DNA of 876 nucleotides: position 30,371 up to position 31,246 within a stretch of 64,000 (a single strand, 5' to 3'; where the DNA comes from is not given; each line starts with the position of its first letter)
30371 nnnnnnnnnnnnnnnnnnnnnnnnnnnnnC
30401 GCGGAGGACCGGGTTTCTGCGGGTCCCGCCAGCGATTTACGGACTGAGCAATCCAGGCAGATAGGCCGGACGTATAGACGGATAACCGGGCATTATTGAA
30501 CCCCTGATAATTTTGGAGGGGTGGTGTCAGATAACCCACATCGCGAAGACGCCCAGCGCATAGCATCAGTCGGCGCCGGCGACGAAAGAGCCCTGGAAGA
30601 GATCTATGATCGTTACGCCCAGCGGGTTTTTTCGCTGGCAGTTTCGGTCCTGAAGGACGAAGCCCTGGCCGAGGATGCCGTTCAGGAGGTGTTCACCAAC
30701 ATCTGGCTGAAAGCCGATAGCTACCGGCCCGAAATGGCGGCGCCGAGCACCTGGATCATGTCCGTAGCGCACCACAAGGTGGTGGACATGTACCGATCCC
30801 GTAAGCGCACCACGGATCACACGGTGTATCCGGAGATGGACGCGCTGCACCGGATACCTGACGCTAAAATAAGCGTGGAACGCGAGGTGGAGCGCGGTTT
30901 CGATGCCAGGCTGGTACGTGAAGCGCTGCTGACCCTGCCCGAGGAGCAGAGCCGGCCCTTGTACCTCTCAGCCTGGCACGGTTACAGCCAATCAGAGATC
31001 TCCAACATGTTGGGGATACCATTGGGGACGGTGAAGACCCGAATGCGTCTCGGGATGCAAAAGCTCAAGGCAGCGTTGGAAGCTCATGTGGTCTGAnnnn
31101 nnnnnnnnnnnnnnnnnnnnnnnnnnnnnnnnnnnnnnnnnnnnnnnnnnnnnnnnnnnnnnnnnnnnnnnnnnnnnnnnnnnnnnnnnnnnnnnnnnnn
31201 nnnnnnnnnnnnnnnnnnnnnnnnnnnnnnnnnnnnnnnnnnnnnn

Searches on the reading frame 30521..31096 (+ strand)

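Call 31: search_protein_families(library=pfam, proteins=[window:30521-31096:+], max_evalue=0.001)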
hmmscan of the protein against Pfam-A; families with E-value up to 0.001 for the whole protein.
window:30521-31096:+ (191 aa): 4 families
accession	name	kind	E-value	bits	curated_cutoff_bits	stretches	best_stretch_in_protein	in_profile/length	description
PF04542.20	Sigma70_r2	-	2.4e-17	62.9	24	1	28-97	1-71/71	Sigma-70 region 2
PF08281.18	Sigma70_r4_2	-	1.4e-13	50.7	25.7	1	130-182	2-54/54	Sigma-70, region 4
PF04545.22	Sigma70_r4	-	6.6e-12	45.2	24.1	1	135-183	1-49/50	Sigma-70, region 4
PF07638.17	Sigma70_ECF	-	2.4e-06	28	21.1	1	11-186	5-183/185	ECF sigma factor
